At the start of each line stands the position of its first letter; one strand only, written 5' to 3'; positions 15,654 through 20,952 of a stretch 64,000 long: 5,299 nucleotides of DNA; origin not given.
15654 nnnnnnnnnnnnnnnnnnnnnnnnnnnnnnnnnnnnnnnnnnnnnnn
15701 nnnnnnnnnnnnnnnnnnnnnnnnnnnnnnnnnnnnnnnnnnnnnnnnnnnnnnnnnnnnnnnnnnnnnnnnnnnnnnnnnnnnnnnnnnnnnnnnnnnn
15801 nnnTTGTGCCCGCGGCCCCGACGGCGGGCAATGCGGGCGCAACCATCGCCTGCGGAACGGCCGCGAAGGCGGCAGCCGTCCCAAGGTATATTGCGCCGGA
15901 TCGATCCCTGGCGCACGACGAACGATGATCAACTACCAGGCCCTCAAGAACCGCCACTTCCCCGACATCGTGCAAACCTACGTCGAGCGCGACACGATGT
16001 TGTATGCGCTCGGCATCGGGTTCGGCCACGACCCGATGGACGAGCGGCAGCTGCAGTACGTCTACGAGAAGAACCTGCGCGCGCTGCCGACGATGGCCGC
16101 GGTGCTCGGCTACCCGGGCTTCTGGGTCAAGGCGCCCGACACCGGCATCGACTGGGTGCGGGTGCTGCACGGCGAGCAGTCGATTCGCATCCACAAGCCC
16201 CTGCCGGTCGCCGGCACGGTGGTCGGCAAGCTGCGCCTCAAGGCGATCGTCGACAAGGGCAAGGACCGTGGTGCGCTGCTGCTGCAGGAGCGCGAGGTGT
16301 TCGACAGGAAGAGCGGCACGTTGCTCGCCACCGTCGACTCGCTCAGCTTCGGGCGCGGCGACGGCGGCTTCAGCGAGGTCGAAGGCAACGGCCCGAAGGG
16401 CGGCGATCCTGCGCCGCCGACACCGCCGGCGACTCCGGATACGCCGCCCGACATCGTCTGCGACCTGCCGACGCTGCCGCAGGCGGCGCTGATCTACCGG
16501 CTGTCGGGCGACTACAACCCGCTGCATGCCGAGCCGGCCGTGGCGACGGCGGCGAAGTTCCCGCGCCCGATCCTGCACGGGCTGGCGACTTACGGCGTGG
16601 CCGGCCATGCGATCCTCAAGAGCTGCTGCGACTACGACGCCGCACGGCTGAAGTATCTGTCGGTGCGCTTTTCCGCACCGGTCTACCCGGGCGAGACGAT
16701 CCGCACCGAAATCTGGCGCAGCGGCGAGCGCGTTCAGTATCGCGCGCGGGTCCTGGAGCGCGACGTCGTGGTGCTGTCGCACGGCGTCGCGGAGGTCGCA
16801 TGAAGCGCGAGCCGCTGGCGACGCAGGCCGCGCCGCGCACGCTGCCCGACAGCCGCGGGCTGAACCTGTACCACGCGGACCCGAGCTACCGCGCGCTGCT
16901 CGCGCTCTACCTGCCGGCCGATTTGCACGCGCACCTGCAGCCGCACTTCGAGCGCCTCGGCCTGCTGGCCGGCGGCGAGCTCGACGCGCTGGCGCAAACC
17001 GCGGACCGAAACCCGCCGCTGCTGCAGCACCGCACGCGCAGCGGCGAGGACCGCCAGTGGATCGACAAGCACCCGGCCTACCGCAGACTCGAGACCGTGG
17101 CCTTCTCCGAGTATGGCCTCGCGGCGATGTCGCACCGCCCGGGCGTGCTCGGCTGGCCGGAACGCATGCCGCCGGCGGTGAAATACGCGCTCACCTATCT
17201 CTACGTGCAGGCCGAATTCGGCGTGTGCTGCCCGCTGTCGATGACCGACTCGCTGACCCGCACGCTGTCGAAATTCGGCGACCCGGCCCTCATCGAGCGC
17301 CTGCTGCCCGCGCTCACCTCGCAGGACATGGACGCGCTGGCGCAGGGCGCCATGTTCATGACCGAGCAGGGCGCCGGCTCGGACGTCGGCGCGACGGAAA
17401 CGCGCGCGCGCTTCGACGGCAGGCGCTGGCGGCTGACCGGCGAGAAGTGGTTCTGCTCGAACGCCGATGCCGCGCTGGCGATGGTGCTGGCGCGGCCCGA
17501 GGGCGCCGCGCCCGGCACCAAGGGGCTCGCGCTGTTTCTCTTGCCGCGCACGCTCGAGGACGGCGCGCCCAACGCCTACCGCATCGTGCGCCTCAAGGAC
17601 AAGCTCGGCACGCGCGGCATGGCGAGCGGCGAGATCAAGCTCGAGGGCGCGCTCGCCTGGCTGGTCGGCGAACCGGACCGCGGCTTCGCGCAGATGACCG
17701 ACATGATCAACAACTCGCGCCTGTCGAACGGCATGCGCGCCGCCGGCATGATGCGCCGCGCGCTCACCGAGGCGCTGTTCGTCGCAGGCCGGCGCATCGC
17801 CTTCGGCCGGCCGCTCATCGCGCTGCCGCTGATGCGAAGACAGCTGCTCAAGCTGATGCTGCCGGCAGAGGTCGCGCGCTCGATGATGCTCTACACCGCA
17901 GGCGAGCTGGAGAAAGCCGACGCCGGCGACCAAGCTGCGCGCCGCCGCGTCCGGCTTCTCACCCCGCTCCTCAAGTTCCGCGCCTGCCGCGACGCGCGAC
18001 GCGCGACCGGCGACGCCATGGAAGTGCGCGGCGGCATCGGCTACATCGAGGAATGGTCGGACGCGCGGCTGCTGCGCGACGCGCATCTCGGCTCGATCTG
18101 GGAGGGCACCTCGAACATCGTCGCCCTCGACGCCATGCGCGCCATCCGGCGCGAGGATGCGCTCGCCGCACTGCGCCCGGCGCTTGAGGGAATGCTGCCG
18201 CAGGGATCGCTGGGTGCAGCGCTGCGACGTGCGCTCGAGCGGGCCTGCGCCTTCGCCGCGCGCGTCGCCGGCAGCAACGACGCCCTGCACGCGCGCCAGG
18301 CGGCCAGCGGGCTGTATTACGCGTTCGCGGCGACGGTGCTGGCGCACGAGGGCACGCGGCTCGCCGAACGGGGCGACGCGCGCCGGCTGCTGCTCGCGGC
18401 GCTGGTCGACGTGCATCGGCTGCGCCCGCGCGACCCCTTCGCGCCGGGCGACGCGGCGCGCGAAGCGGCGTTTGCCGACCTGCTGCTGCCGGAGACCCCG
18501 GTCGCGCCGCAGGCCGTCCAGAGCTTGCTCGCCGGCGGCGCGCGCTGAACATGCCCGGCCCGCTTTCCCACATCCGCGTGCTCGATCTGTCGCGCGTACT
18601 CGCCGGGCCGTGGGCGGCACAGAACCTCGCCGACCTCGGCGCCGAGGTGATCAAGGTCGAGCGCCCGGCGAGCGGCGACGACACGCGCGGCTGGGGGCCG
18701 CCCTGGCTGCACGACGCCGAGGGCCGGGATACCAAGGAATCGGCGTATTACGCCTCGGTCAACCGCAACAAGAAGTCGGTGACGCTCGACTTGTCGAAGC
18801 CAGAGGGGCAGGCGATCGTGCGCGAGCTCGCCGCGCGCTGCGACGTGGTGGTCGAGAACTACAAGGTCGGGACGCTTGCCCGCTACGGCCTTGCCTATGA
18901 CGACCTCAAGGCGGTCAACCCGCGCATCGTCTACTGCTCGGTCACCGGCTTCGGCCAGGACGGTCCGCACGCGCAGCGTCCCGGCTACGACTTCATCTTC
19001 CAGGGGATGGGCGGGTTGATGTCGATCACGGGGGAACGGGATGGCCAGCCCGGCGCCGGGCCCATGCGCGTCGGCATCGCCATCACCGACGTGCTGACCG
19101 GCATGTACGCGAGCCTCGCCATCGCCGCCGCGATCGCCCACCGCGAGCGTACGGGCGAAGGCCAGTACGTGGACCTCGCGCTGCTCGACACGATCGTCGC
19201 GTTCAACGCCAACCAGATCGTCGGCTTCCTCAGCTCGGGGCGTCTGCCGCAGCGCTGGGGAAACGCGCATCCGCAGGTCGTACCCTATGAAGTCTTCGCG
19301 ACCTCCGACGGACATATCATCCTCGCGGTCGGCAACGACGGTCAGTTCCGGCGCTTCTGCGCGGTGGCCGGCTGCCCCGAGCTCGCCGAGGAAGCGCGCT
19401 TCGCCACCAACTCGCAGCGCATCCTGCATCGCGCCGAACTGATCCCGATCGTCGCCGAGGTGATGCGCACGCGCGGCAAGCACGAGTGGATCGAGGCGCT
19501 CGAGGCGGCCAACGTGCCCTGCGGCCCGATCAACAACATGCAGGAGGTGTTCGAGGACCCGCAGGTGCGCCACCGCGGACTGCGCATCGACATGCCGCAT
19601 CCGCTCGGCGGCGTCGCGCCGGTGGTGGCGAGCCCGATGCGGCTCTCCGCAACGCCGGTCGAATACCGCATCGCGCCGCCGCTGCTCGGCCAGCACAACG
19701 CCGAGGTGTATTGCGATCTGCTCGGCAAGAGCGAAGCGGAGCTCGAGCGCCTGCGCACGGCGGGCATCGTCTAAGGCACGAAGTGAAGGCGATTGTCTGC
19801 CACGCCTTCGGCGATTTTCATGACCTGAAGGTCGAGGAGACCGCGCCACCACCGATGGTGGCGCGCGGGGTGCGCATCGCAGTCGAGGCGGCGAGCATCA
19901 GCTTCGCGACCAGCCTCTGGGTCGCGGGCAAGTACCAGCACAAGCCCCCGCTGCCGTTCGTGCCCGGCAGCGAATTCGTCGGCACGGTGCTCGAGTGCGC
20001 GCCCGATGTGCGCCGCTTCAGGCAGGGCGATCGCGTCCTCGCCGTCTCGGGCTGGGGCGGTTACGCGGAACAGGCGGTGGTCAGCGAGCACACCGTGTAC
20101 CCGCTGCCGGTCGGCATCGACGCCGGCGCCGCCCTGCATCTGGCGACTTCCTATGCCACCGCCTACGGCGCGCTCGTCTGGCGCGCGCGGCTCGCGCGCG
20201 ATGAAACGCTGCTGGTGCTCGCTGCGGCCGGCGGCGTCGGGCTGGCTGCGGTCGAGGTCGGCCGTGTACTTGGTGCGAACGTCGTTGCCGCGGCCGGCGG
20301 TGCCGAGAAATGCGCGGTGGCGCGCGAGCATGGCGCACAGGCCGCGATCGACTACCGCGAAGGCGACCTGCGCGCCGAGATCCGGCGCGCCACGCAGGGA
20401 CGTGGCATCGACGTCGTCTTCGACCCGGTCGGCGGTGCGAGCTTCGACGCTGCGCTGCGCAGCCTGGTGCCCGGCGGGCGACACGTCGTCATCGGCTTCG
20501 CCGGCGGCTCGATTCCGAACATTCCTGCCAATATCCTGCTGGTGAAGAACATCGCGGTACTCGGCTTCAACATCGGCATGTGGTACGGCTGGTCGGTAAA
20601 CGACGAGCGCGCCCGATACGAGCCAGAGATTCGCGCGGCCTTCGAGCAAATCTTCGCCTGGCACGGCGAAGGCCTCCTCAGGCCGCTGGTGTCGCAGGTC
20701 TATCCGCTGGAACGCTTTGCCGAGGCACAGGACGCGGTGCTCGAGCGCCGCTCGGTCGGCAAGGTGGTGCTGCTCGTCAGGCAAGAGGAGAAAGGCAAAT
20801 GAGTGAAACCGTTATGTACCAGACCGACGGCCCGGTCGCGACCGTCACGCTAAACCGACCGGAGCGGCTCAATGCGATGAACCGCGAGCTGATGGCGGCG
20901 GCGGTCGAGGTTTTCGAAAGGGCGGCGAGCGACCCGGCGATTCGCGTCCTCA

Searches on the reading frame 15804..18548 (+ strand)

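Call 13: search_protein_families(library=pfam, proteins=[window:15804-18548:+], max_evalue=0.01)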
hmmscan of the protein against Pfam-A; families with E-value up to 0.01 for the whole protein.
window:15804-18548:+ (914 aa): 3 families
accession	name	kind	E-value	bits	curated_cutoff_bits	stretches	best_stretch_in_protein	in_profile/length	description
PF00441.29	Acyl-CoA_dh_1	-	1.4e-29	103.6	22.4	1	625-779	1-147/150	Acyl-CoA dehydrogenase, C-terminal domain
PF02770.24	Acyl-CoA_dh_M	-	2.2e-17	63.4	33.3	1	516-614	1-95/97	Acyl-CoA dehydrogenase, middle domain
PF18158.6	AidB_N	-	3.1e-15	57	22.9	1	349-510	5-155/156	Adaptive response protein AidB N-terminal domain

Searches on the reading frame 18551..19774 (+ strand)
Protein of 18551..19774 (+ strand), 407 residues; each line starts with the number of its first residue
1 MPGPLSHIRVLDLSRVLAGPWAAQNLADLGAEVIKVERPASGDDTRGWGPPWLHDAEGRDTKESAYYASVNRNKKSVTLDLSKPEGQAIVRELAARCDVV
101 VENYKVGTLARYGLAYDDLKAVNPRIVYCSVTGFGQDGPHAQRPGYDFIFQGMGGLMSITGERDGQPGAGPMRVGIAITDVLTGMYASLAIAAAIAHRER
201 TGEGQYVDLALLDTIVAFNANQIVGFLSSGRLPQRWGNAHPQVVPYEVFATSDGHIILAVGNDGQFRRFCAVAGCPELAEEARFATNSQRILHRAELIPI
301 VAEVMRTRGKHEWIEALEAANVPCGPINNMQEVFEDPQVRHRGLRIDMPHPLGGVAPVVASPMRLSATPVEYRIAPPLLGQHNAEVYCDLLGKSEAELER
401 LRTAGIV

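Call 13: search_protein_families(library=pfam, proteins=[window:18551-19774:+], max_evalue=0.01)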
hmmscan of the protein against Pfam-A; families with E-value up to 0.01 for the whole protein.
window:18551-19774:+ (407 aa): 1 family
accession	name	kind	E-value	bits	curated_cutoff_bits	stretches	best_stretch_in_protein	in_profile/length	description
PF02515.22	CoA_transf_3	-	2.2e-136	455.2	23.3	1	5-383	1-366/366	CoA-transferase family III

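Call 84: list_cluster_members(proteins=[window:18551-19774:+, window:13332-14303:+, P0001, P0009, P0015, P0022])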
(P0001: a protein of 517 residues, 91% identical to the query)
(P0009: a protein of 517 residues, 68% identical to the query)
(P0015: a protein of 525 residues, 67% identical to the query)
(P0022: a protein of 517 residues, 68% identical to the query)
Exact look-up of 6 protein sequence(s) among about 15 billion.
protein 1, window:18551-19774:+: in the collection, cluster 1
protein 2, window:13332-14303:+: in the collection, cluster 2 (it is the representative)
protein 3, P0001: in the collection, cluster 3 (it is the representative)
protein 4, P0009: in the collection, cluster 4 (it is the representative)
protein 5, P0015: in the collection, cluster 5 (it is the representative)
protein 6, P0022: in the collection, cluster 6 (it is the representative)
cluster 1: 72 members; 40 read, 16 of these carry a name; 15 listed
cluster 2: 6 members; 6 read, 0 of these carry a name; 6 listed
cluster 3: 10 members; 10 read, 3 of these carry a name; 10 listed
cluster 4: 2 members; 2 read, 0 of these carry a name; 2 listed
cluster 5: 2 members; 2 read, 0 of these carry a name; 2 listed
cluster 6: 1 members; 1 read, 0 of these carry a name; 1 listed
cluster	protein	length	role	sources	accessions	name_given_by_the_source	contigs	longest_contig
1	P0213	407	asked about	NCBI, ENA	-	-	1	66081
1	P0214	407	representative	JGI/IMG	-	formyl-CoA transferase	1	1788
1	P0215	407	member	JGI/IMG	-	formyl-CoA transferase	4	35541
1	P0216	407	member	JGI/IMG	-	formyl-CoA transferase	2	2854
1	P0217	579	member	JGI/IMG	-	acyl-CoA dehydrogenase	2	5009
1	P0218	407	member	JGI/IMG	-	glutaryl-CoA transferase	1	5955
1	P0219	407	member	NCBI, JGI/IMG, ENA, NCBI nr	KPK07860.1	MAG: CoA-transferase [Betaproteobacteria bacterium SG8_39]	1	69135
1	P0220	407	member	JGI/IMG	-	formyl-CoA transferase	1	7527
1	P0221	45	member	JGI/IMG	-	crotonobetainyl-CoA:carnitine CoA-transferase CaiB-like acyl-CoA transferase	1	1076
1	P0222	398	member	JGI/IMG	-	formyl-CoA transferase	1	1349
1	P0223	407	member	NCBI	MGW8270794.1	MAG: CaiB/BaiF CoA transferase family protein [Burkholderiales bacterium]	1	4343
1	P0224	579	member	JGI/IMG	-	acyl-CoA dehydrogenase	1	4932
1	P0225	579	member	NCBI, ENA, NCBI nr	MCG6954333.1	MAG: acyl-CoA dehydrogenase family protein [Betaproteobacteria bacterium] | acyl-CoA dehydrogenase family protein [Betaproteobacteria bacterium]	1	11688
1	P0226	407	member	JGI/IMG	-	formyl-CoA transferase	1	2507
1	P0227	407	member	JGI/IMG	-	glutaryl-CoA transferase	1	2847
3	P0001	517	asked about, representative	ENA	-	-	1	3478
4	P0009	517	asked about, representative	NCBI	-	-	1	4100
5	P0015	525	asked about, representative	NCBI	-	-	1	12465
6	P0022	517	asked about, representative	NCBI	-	-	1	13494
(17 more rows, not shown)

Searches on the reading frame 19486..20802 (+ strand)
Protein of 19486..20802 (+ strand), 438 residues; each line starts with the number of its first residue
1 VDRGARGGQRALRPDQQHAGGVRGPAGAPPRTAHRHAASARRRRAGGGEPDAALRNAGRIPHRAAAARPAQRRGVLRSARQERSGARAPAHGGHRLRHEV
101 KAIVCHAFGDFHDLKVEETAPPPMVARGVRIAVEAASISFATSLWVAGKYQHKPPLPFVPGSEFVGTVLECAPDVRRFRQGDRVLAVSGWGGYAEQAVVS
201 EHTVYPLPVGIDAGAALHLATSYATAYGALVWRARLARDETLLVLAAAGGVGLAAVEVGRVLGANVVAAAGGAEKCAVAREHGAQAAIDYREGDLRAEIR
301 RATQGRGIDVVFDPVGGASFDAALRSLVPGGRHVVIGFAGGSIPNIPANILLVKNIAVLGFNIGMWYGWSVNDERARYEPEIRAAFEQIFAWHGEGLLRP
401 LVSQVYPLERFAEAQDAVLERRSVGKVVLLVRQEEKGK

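Call 13: search_protein_families(library=pfam, proteins=[window:19486-20802:+], max_evalue=0.01)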
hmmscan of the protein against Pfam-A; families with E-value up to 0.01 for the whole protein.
window:19486-20802:+ (438 aa): 3 families
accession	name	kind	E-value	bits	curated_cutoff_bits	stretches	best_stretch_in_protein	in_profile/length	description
PF00107.32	ADH_zinc_N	-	4.6e-28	98.2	31.8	1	250-367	1-118/129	Zinc-binding dehydrogenase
PF13602.12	ADH_zinc_N_2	-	4e-23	83.3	27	1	283-429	2-134/134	Zinc-binding dehydrogenase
PF08240.17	ADH_N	-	4.9e-13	49.7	23.5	1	129-208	5-103/104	Alcohol dehydrogenase GroES-like domain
